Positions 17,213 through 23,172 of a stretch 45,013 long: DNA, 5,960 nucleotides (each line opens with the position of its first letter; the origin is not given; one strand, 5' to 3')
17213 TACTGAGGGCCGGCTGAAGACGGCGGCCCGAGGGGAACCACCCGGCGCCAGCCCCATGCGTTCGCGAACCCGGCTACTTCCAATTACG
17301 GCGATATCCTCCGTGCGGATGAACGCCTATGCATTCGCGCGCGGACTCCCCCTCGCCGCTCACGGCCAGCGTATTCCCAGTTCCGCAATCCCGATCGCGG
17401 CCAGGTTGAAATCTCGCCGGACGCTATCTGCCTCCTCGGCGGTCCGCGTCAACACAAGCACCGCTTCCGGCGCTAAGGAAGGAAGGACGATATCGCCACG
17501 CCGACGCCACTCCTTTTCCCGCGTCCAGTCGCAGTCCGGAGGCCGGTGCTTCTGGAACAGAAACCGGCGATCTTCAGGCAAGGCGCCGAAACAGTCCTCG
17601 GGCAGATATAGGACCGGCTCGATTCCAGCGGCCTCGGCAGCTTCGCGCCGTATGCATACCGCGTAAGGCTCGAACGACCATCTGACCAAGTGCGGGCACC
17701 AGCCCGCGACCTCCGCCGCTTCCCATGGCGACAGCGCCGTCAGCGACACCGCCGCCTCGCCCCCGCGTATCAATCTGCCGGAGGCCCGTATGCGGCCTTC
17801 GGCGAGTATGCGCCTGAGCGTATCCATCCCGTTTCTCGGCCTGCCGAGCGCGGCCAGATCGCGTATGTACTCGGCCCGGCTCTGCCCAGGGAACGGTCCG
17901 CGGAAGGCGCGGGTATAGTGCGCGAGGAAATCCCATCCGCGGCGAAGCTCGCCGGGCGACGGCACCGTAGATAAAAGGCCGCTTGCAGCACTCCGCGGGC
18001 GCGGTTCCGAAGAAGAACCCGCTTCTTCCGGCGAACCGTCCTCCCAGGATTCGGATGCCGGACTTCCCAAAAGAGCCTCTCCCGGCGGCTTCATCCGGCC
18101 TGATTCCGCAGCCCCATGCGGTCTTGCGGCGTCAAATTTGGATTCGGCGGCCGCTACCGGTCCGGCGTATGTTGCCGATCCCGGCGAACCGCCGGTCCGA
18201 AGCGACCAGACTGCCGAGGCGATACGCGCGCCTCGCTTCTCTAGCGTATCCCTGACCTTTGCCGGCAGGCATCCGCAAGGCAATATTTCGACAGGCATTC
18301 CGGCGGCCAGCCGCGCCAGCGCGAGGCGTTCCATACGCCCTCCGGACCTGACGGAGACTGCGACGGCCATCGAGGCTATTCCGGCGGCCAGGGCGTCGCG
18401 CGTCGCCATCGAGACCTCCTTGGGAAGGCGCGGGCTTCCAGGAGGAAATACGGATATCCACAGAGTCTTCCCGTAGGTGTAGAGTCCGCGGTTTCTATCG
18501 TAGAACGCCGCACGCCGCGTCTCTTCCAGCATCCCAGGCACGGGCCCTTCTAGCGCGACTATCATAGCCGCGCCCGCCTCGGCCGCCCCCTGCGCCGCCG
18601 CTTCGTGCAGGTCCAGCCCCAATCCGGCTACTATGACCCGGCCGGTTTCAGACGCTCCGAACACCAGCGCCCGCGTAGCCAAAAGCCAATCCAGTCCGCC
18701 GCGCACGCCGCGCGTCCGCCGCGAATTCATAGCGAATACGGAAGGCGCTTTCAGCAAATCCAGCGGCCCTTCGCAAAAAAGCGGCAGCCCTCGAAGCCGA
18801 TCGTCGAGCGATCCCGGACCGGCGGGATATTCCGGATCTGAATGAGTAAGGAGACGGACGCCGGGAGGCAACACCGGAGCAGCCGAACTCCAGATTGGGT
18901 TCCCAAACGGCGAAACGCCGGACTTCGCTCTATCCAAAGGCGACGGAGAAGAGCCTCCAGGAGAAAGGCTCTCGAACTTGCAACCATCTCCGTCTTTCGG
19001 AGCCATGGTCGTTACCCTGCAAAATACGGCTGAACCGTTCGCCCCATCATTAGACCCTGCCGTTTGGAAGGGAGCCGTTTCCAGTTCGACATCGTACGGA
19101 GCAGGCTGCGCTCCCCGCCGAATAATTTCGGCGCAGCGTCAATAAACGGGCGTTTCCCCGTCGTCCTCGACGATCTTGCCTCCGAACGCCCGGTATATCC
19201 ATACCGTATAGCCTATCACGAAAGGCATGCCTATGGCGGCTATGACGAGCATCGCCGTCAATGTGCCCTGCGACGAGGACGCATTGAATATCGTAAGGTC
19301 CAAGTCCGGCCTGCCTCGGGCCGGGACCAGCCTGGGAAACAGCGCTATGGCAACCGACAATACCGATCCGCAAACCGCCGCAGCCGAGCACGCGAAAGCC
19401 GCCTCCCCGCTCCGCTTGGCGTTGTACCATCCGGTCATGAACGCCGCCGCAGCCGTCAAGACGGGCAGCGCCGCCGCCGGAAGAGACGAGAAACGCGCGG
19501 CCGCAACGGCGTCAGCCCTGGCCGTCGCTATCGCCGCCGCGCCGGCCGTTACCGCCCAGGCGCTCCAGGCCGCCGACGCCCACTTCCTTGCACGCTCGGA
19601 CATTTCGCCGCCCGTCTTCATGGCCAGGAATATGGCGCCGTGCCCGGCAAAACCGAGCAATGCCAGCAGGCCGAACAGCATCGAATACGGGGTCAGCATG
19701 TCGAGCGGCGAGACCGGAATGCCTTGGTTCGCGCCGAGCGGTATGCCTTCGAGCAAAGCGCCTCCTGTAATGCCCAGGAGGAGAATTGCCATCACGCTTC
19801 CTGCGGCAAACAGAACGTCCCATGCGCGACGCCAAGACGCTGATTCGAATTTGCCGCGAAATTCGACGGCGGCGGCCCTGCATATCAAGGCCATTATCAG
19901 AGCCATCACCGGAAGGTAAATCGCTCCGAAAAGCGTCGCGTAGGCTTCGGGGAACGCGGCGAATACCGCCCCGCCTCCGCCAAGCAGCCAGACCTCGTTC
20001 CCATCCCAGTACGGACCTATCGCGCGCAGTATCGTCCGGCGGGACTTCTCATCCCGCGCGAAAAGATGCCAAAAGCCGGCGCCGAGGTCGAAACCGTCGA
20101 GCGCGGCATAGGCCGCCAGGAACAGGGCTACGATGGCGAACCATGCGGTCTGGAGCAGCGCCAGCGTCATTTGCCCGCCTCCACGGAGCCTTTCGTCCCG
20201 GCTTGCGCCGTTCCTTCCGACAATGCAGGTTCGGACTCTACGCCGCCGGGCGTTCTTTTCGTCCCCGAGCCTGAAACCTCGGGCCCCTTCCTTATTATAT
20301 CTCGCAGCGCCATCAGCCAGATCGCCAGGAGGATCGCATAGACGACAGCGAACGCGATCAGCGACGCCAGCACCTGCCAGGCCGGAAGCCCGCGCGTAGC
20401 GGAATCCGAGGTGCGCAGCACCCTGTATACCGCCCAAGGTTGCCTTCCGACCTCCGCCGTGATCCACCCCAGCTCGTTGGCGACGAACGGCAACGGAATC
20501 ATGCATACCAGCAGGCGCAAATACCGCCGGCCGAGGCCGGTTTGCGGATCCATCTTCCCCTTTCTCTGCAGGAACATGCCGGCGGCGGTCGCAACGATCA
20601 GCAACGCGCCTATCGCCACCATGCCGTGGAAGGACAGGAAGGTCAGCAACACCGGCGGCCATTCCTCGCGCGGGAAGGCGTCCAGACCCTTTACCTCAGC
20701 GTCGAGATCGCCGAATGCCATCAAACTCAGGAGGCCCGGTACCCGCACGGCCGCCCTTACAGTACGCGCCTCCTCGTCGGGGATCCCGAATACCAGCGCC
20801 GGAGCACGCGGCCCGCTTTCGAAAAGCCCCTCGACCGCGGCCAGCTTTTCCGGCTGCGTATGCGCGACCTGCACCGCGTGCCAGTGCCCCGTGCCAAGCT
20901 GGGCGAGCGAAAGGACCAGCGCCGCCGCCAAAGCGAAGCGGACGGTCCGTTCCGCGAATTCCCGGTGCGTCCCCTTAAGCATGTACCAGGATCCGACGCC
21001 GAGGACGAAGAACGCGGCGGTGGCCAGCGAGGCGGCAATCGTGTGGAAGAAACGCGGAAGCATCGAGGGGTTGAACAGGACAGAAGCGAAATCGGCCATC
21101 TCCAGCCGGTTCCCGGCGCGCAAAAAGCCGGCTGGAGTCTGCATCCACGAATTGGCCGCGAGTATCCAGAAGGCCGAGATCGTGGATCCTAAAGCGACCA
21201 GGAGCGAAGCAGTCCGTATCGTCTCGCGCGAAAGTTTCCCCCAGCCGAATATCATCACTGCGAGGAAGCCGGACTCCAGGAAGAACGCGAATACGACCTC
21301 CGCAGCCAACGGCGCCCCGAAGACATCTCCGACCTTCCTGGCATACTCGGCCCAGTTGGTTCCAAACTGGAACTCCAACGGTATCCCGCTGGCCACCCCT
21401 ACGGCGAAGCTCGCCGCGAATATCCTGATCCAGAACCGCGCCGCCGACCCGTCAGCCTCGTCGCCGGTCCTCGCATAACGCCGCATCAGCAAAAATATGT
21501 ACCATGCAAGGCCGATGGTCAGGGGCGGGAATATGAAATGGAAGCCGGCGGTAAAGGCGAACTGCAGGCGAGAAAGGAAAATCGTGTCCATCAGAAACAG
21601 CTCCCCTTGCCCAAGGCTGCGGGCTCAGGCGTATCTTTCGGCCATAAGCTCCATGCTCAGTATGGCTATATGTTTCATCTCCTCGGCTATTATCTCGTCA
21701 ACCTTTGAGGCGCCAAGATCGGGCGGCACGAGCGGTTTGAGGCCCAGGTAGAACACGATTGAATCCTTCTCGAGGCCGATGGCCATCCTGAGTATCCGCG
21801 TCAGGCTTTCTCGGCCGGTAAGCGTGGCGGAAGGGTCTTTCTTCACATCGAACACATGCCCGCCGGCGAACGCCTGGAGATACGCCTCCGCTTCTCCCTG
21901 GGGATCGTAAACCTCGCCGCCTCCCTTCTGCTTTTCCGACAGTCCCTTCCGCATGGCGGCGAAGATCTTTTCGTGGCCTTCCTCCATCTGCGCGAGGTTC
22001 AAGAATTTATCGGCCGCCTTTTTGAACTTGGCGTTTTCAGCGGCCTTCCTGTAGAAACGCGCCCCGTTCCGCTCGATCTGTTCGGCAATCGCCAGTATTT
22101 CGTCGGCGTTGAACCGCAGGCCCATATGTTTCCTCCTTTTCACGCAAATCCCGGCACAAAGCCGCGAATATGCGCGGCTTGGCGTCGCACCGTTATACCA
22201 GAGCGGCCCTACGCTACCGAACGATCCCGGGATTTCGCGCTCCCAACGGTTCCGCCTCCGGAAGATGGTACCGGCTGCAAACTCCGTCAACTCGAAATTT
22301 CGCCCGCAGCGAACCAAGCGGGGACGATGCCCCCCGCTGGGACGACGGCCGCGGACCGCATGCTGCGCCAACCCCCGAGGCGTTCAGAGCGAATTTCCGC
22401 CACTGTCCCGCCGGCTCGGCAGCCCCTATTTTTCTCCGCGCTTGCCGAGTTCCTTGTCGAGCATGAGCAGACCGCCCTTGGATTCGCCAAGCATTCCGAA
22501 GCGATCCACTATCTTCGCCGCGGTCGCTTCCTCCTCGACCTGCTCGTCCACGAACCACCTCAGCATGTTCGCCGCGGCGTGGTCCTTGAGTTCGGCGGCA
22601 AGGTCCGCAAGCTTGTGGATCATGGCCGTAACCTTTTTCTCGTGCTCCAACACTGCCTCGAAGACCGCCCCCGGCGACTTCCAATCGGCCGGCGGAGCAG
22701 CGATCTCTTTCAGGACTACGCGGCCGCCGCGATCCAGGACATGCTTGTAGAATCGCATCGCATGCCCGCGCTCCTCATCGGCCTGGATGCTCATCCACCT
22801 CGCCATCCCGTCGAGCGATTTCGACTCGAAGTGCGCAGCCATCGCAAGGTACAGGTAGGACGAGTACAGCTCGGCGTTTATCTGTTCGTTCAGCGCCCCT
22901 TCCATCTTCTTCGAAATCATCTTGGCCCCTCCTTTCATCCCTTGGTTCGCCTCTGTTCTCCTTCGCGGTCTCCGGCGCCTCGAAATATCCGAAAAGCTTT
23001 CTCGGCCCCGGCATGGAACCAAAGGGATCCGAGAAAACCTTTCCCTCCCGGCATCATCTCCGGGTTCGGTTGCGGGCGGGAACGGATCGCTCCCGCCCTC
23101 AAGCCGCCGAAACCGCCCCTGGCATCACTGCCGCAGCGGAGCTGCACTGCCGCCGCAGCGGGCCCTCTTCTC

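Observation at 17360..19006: Divergent DprA (SLOG-fold) domain fused to an unknown C-terminal domain, at the tail of the cydAB/oxidative-stress gene run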

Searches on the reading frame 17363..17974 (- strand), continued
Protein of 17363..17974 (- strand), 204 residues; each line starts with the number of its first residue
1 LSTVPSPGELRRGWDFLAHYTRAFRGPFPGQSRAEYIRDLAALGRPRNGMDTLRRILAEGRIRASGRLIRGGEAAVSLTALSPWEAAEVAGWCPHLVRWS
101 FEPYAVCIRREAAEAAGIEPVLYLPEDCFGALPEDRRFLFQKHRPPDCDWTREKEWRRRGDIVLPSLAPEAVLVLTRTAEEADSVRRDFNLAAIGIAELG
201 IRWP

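Call 78: search_protein_families(library=pfam, proteins=[L082:236-2773:-, L060:8751-9545:+, L045:5919-6965:-, L052:5708-7048:+, L060:9689-10657:+], max_evalue=0.001)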
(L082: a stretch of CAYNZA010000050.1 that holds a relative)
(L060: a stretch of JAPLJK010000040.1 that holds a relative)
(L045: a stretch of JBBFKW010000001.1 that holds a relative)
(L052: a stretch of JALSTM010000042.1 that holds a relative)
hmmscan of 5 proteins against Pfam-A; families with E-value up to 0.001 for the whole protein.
L082:236-2773:- (845 aa): 4 families
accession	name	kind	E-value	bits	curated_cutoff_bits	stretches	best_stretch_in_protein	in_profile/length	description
PF03772.21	Competence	-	4.4e-52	177.5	23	1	241-538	2-267/270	Competence protein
PF13567.11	DUF4131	-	4.8e-12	46.3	31.6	1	39-187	5-161/165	Domain of unknown function (DUF4131)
PF12706.13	Lactamase_B_2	-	7.3e-07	29.4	27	1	596-749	3-152/200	Beta-lactamase superfamily domain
PF00753.33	Lactamase_B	-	2.2e-06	28.2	22.7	0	581-642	4-60/196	Metallo-beta-lactamase superfamily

L060:8751-9545:+ (264 aa): 3 families
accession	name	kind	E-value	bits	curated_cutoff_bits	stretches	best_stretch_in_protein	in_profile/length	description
PF06750.18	A24_N_bact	-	1.3e-32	112.1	23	1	15-97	1-83/84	Bacterial Peptidase A24 N-terminal domain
PF01478.23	Peptidase_A24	-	3.7e-20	72.8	26.5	1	108-218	1-103/104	Type IV leader peptidase family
PF19108.5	DUF5795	-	0.00077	19.9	27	0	35-73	30-68/74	Family of unknown function (DUF5795)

L045:5919-6965:- (348 aa): 2 families
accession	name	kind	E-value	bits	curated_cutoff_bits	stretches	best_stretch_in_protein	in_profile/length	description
PF06071.19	YchF-GTPase_C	-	2.8e-36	124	27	1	264-347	1-84/84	Protein of unknown function (DUF933)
PF01926.29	MMR_HSR1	-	0.00046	20.7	21.9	0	4-103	2-84/113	50S ribosome-binding GTPase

L052:5708-7048:+ (446 aa): 1 family
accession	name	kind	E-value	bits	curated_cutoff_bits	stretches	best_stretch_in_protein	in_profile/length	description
PF09825.15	BPL_N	-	1.4e-07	31.2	24.2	1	62-103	51-92/283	Biotin-protein ligase, N terminal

L060:9689-10657:+ (322 aa): 3 families
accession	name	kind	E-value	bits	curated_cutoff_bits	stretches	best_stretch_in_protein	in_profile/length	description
PF12849.12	PBP_like_2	-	1.3e-36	127.2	27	1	35-294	5-267/267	PBP superfamily domain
PF12727.12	PBP_like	-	7.3e-08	32.2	27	1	61-228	4-151/193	PBP superfamily domain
PF13531.11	SBP_bac_11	-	8e-06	26.2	25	1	47-304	6-226/227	Bacterial extracellular solute-binding protein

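Call 79: find_homologous_proteins(query=A5, max_evalue=0.001)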
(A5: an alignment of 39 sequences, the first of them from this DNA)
Query A5 (39 sequences) (204 aa, profile of the alignment): 45 proteins with E <= 0.001 among 8000 candidates.
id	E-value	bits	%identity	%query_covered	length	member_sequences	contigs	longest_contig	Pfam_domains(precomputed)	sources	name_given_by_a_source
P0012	8.8e-78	278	42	86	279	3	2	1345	-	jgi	jgi:hypothetical protein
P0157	2.0e-77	277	42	92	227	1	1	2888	-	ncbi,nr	ncbi:MAG TPA: hypothetical protein VMC85_23270, partial [Desulfomonilaceae bacterium]|nr:hypothetica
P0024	2.6e-77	277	40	92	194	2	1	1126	-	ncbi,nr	ncbi:MAG: hypothetical protein FJY85_22475 [Deltaproteobacteria bacterium]|nr:hypothetical protein [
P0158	8.3e-74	265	38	91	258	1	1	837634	-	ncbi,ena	-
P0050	3.9e-73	263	42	82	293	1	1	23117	-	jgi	-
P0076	1.4e-71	258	41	81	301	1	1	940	-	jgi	jgi:hypothetical protein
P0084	1.7e-71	258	44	93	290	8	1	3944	-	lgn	-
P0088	3.1e-70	253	42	82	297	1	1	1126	-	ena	-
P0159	4.6e-70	253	37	84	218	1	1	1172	-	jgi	jgi:hypothetical protein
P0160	1.1e-69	252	41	74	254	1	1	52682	-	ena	-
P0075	2.5e-69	251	41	85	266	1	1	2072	-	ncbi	ncbi:MAG: hypothetical protein V1742_06785, partial [Pseudomonadota bacterium]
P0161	7.0e-69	249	40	85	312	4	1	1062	-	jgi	jgi:hypothetical protein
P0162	1.0e-67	245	43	86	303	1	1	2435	-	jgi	-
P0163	1.2e-67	245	37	87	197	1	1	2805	-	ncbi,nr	ncbi:MAG: hypothetical protein HQK55_16875, partial [Deltaproteobacteria bacterium]|nr:hypothetical 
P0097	1.2e-67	245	41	85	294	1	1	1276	-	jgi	jgi:hypothetical protein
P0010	1.2e-61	226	46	86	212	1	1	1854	-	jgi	-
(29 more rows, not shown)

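Call 88: search_protein_families(library=padloc, alignment_id=A5, max_evalue=1)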
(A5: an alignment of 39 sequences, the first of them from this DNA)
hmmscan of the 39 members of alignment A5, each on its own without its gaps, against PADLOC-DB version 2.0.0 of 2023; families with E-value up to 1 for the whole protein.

A. member 1, seq(204 aa): 0 families

B. families by the number of members that match (of 39 scanned): 5 families
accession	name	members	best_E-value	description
PDLC02331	AbiGi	4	0.0038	AbiGi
PDLC04990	PDC-S31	2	0.05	-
PDLC05013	PDC-S40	1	0.028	-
PDLC04991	PDC-S31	1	0.052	-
PDLC04711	PDC-M56B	1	0.13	-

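Call 89: search_protein_families(library=phrogs, alignment_id=A5, max_evalue=1)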
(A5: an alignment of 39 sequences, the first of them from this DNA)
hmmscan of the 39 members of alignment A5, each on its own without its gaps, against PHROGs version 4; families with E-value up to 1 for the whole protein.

A. member 1, seq(204 aa): 0 families

B. families by the number of members that match (of 39 scanned): 6 families
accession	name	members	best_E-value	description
phrog_13416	-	7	0.00049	-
phrog_26556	-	2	0.002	-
phrog_19971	-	1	0.061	-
phrog_22298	-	1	0.14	-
phrog_33539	-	1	0.35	-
phrog_60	-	1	0.76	-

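Call 91: find_related_loci(query=A2, collection=viral_contigs, flank=8000)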
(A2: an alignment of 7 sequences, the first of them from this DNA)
Query A2 (197 aa) in viral_contigs; peptide patterns used: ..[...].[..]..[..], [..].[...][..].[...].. (x = any residue, [..] = any of these).
29 stretches matched a pattern, but none encodes a relative of the query by tblastn (E <= 1e-3).

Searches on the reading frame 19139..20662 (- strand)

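Call 9: search_protein_families(library=pfam, proteins=[window:19139-20662:-], max_evalue=0.001)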
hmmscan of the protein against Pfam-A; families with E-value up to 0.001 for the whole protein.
window:19139-20662:- (507 aa): 1 family
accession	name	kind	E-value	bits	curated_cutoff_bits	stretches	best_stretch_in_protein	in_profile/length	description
PF02322.20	Cyt_bd_oxida_II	-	5.1e-92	308.9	35.6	1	170-493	1-302/302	Cytochrome bd terminal oxidase subunit II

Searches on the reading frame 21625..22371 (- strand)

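Call 9: search_protein_families(library=pfam, proteins=[window:21625-22371:-], max_evalue=0.001)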
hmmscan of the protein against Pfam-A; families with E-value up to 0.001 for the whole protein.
window:21625-22371:- (248 aa): 1 family
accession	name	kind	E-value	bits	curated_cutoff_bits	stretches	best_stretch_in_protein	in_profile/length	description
PF02915.23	Rubrerythrin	-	1.5e-08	35.5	22.8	1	91-149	1-61/137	Rubrerythrin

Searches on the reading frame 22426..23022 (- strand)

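Call 9: search_protein_families(library=pfam, proteins=[window:22426-23022:-], max_evalue=0.001)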
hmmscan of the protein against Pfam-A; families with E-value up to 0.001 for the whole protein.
window:22426-23022:- (198 aa): 2 families
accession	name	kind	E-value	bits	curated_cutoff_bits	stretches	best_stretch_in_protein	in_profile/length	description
PF00210.30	Ferritin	-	3.1e-45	154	24.5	1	43-175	3-139/142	Ferritin-like domain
PF02915.23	Rubrerythrin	-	2.5e-06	28.3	22.8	1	44-160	3-126/137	Rubrerythrin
